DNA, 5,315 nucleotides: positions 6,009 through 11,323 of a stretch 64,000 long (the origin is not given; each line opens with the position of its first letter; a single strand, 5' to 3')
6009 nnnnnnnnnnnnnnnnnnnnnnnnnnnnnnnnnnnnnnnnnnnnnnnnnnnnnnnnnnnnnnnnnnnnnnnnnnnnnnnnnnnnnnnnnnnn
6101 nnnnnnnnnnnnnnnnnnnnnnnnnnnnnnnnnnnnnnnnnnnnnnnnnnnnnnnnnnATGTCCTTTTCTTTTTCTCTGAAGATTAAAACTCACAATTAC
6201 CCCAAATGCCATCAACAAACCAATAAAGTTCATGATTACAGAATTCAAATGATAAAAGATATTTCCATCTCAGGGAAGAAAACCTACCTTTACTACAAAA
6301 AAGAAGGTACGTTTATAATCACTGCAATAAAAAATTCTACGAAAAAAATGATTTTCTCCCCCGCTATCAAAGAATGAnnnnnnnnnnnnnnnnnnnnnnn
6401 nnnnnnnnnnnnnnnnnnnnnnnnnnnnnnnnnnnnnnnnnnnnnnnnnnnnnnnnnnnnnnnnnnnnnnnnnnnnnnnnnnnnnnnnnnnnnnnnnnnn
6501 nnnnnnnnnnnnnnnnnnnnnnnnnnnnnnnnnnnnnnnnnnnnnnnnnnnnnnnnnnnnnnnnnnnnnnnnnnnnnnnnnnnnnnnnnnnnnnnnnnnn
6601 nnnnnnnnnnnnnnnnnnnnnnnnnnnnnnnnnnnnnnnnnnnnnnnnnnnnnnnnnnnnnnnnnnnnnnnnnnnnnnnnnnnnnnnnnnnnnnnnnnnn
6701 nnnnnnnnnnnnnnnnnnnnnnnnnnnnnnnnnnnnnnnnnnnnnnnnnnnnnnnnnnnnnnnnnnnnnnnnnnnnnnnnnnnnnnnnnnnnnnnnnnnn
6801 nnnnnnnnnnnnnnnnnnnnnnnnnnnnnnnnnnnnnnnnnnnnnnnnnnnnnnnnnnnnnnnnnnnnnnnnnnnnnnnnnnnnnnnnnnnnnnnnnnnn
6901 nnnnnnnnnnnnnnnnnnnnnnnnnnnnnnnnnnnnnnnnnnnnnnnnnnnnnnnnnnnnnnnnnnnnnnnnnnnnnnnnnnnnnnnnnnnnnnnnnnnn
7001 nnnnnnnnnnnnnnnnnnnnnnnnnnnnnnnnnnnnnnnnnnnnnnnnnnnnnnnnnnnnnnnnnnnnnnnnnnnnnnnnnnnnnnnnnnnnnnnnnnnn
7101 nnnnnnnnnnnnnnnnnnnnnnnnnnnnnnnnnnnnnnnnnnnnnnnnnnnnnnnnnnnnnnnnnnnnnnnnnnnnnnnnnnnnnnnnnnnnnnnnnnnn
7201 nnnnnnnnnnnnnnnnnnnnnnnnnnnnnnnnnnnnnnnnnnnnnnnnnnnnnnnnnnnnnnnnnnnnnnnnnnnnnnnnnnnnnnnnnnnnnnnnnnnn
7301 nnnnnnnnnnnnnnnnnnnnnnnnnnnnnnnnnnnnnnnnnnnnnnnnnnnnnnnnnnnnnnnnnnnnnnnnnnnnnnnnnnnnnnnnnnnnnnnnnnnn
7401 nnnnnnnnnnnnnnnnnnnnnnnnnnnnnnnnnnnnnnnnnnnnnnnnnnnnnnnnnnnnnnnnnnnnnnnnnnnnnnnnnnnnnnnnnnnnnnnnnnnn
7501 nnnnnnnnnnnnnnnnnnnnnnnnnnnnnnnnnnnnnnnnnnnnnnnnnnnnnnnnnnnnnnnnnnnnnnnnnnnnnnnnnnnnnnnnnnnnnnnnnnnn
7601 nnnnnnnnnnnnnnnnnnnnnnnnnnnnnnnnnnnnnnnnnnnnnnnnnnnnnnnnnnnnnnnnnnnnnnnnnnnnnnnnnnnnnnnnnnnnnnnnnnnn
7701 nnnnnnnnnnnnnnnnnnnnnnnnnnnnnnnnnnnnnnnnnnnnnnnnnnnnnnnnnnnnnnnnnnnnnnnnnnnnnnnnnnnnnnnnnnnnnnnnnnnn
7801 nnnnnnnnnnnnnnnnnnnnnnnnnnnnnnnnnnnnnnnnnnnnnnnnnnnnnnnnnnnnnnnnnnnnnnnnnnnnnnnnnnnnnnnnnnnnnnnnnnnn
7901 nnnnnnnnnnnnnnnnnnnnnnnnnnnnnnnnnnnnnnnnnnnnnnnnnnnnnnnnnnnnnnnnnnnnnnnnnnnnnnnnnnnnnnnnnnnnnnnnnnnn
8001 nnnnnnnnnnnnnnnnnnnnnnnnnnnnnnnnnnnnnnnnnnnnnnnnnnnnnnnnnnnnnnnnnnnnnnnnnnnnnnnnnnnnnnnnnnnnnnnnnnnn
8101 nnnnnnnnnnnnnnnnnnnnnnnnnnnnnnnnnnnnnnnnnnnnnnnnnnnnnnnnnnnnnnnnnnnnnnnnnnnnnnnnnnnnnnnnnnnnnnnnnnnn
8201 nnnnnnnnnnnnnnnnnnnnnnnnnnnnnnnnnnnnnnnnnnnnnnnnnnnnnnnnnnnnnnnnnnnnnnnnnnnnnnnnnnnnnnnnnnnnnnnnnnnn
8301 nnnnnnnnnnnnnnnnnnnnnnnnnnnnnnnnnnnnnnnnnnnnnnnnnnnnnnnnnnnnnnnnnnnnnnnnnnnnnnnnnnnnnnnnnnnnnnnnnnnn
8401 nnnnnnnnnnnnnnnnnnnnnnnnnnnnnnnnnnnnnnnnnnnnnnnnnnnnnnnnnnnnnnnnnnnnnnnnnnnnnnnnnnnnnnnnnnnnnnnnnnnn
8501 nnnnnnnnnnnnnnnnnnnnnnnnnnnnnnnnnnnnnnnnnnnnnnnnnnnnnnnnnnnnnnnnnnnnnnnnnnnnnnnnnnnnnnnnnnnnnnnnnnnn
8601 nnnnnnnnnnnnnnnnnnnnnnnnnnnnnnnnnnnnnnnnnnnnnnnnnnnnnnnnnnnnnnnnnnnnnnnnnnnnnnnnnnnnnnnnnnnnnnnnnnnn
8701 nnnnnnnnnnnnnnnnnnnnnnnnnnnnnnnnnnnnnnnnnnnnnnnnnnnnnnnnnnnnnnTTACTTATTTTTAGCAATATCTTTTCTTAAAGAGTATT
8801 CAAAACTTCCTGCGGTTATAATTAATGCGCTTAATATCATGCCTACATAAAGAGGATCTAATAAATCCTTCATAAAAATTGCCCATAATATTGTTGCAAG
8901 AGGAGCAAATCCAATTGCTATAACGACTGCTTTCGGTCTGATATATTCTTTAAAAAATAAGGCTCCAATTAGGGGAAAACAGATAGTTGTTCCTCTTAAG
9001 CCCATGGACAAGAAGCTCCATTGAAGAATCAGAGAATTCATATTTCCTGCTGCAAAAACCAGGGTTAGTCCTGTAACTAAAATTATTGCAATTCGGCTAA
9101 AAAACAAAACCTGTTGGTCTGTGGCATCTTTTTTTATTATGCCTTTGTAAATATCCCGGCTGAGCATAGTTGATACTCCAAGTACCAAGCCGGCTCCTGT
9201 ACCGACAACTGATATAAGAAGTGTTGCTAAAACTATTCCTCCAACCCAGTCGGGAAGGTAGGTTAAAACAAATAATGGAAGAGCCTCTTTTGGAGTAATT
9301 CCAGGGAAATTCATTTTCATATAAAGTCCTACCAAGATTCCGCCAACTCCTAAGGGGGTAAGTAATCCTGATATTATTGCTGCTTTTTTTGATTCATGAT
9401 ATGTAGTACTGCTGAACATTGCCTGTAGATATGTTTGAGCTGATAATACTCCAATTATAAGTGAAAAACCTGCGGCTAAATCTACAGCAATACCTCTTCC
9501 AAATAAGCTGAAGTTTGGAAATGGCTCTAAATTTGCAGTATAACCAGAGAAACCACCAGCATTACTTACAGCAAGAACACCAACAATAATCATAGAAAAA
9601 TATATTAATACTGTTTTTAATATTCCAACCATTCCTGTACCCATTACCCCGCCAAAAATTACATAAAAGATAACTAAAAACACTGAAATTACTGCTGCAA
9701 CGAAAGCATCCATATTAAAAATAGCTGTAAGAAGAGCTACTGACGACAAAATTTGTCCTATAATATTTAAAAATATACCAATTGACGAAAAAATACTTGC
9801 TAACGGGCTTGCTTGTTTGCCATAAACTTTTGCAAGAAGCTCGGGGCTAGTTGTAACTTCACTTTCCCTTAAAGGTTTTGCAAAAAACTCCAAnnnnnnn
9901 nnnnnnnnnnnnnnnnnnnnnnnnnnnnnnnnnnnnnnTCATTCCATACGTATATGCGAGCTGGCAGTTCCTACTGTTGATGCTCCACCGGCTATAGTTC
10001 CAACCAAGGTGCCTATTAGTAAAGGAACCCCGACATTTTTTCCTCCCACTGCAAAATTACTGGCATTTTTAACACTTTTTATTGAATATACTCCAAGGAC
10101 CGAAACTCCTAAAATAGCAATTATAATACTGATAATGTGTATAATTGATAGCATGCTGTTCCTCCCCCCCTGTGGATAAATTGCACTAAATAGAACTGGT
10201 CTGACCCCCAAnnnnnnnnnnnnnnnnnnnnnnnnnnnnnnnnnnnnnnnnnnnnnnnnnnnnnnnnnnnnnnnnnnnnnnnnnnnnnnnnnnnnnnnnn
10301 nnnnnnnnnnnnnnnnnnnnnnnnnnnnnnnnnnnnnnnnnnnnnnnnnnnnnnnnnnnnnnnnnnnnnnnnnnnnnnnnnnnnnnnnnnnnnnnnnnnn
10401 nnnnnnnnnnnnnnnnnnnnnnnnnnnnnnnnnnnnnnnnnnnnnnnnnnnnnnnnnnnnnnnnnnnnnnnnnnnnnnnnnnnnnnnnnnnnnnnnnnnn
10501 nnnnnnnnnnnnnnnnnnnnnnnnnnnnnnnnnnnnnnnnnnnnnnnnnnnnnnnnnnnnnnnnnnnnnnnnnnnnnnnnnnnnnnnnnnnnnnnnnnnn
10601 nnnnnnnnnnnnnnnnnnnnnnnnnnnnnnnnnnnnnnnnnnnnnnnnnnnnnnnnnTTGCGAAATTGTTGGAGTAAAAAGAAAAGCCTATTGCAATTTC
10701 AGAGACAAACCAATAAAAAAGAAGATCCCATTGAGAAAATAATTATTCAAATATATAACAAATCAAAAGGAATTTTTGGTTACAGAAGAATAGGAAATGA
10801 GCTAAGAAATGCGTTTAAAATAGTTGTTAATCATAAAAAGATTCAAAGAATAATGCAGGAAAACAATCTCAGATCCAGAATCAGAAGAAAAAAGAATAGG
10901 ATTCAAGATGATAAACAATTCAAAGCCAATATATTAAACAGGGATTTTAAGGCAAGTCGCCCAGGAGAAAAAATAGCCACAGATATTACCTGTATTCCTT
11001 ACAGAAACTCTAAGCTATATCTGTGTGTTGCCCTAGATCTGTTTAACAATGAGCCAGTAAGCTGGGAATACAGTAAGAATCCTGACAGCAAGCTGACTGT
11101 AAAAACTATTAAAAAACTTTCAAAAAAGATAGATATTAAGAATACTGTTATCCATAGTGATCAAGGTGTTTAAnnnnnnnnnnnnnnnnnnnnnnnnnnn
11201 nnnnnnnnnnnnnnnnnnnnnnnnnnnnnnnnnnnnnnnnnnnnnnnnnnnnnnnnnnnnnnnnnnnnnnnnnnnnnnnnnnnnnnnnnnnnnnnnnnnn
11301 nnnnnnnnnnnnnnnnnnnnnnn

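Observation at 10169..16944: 36-bp REP-like repeat family with a site-specific IS3 element inserted at the same position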

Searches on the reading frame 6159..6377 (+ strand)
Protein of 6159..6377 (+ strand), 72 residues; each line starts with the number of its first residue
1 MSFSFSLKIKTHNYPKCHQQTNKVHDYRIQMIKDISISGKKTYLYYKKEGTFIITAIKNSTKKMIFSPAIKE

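Call 48: search_protein_families(library=pfam, proteins=[window:6159-6377:+])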
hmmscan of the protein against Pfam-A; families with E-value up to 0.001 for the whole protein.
window:6159-6377:+ (72 aa): 1 family
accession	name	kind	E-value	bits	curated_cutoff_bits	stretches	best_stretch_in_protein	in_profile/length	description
PF14690.11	Zn_ribbon_ISL3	-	3.1e-08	34.3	25.5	1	15-48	6-39/47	zinc-finger of transposase IS204/IS1001/IS1096/IS1165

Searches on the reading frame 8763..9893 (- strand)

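Call 5: search_protein_families(library=pfam, proteins=[window:8763-9893:-])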
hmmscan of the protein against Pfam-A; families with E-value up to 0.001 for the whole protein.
window:8763-9893:- (376 aa): 1 family
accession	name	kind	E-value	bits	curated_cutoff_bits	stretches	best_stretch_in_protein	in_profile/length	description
PF00474.23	SSF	-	1.1e-21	77.7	22.8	1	3-315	58-392/406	Sodium:solute symporter family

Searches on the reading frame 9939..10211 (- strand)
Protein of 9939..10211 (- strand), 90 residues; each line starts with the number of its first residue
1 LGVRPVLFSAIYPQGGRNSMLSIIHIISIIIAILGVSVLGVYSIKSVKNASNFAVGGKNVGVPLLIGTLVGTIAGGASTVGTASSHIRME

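Call 5: search_protein_families(library=pfam, proteins=[window:9939-10211:-])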
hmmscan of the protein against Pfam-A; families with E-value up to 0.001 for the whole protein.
window:9939-10211:- (90 aa): 0 families

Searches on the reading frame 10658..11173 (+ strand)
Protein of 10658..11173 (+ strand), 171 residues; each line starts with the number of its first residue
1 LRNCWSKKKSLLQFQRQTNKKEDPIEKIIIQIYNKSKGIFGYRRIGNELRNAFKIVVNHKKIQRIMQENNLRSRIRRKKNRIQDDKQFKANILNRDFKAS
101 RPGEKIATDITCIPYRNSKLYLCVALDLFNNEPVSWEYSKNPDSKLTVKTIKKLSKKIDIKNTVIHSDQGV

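Call 5: search_protein_families(library=pfam, proteins=[window:10658-11173:+])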
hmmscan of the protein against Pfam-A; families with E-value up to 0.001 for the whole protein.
window:10658-11173:+ (171 aa): 2 families
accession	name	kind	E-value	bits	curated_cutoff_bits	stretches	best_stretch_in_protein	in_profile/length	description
PF13276.12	HTH_21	-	7.7e-18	64.9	28.1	1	22-79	3-60/60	HTH-like domain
PF00665.32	rve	-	4e-13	49.9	32.6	1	100-170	2-75/102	Integrase core domain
